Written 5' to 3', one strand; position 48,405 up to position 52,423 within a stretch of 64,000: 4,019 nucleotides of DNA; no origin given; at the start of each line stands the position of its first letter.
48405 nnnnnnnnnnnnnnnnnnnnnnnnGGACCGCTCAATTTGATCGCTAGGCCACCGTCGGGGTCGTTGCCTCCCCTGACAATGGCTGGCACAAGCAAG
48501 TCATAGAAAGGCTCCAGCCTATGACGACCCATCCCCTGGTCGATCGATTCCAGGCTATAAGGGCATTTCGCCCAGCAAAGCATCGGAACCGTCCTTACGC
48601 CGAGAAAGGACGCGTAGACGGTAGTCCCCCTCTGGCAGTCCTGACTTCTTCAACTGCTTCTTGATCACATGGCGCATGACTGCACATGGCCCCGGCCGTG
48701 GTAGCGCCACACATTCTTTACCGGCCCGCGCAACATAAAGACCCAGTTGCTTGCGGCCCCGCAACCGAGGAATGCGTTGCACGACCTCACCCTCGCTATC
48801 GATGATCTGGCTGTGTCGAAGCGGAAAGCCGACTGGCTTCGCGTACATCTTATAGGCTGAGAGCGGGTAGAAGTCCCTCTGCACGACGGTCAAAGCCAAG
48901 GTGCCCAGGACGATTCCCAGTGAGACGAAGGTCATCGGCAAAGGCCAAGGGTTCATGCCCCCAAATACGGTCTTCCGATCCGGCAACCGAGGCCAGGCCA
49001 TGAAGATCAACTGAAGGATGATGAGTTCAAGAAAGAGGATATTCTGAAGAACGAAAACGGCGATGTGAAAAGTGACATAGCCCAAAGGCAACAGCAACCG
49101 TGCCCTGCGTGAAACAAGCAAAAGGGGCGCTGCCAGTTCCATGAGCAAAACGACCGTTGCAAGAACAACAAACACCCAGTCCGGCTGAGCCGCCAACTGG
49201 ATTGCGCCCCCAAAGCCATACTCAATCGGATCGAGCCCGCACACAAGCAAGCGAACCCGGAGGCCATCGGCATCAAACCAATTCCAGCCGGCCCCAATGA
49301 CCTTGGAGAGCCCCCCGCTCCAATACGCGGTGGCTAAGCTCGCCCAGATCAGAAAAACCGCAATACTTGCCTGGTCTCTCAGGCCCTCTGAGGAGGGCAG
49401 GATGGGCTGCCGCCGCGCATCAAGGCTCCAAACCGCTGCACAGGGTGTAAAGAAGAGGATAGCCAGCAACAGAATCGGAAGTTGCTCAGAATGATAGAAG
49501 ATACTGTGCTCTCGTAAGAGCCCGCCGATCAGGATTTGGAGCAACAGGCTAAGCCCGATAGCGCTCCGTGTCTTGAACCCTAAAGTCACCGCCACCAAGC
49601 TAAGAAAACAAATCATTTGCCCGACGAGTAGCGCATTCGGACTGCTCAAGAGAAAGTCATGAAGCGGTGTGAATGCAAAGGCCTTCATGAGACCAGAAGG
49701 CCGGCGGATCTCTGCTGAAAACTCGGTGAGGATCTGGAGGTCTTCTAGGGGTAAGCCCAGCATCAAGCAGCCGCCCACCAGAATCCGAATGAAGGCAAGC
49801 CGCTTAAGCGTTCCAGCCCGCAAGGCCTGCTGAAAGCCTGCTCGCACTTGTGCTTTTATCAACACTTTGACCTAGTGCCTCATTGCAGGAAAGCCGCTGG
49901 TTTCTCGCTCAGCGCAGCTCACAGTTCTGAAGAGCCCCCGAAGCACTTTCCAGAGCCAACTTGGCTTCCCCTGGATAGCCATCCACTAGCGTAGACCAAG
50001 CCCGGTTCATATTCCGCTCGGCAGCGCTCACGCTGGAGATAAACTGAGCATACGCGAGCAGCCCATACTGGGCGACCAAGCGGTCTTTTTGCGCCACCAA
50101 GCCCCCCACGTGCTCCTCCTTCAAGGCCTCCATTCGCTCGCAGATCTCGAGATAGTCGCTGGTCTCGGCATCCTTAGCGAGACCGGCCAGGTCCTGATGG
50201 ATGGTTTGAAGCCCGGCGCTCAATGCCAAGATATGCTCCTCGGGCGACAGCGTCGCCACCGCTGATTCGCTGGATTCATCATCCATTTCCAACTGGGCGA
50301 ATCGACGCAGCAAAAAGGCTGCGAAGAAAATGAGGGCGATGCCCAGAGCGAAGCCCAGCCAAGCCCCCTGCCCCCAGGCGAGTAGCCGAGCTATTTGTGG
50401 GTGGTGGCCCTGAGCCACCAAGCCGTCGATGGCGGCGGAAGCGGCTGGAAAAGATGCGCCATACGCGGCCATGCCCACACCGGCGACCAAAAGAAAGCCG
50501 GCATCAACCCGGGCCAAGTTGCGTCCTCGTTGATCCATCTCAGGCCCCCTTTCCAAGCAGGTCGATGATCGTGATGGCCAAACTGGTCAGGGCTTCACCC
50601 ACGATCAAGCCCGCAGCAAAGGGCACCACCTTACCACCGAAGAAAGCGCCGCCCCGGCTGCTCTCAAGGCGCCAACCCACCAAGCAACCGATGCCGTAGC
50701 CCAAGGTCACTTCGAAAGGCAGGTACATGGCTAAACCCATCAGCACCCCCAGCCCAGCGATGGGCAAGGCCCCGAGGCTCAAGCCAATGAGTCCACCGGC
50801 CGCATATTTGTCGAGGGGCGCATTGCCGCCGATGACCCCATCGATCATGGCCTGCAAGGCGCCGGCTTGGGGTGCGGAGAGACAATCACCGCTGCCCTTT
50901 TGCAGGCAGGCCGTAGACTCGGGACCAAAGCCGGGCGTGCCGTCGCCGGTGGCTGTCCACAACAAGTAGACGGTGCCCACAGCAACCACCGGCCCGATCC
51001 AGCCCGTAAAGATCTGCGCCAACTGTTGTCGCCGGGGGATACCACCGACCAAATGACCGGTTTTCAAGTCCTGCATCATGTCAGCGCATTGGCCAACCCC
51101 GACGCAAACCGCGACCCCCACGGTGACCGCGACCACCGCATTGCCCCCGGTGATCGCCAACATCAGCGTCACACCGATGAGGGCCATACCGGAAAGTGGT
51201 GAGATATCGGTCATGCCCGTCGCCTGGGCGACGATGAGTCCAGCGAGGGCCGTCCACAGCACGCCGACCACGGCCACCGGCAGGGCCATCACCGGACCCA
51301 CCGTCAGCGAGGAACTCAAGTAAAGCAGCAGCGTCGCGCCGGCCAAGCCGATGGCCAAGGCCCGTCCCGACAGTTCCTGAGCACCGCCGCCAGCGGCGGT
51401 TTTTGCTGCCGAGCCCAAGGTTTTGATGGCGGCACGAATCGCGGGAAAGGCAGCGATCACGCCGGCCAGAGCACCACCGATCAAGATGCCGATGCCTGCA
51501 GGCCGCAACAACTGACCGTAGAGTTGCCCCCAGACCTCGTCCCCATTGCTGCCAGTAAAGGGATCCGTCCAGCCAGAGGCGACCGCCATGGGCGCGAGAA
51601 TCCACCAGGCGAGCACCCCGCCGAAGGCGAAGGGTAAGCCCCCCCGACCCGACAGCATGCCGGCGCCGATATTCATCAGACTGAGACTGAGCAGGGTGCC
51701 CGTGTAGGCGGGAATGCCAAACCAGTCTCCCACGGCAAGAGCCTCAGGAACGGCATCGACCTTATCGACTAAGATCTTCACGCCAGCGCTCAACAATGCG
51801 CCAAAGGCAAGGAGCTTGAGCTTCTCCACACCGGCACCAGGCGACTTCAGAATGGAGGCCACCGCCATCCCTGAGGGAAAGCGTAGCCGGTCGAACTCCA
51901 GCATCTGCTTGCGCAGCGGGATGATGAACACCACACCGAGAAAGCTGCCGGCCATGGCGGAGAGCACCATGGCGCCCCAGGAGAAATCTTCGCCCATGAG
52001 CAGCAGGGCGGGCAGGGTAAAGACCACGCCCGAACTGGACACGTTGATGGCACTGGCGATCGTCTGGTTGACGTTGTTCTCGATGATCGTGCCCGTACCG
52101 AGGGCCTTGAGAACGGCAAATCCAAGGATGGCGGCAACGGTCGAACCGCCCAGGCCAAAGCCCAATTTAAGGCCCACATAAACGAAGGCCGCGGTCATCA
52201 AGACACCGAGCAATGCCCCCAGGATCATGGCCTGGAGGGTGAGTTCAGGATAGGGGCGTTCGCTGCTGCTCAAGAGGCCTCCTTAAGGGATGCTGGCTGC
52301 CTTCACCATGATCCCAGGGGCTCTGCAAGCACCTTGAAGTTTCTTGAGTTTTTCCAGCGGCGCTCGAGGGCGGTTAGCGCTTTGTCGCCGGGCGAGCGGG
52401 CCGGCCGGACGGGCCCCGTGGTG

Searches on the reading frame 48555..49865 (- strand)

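Call 19: search_protein_families(library=pfam, proteins=[window:48555-49865:-], max_evalue=0.00001)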
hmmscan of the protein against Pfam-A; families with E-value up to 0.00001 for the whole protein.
window:48555-49865:- (436 aa): 1 family
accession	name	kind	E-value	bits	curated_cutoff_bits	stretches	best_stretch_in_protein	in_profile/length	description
PF05090.19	HTTM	-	9.2e-07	29.1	27.7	1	22-278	8-242/259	HTTM domain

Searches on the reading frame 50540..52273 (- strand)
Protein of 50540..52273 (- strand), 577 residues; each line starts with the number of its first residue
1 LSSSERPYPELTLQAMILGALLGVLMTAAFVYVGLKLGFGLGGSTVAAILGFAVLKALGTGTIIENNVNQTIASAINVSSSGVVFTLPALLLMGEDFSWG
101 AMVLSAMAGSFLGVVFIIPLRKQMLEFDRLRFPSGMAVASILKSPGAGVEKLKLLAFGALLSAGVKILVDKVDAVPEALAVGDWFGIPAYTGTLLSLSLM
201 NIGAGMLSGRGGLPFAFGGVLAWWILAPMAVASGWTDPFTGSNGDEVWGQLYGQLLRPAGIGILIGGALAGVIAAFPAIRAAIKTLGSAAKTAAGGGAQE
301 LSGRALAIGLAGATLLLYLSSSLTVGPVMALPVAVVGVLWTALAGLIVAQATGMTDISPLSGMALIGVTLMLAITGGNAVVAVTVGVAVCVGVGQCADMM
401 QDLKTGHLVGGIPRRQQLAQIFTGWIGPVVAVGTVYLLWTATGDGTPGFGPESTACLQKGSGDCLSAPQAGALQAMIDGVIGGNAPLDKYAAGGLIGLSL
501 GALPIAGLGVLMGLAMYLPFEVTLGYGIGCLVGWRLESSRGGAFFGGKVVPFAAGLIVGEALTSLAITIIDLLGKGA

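Call 19: search_protein_families(library=pfam, proteins=[window:50540-52273:-], max_evalue=0.00001)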
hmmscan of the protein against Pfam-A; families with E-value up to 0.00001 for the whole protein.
window:50540-52273:- (577 aa): 1 family
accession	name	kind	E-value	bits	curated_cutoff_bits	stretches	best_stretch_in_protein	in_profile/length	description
PF03169.20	OPT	-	5.2e-58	197.6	25.8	1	10-569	1-621/623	OPT oligopeptide transporter protein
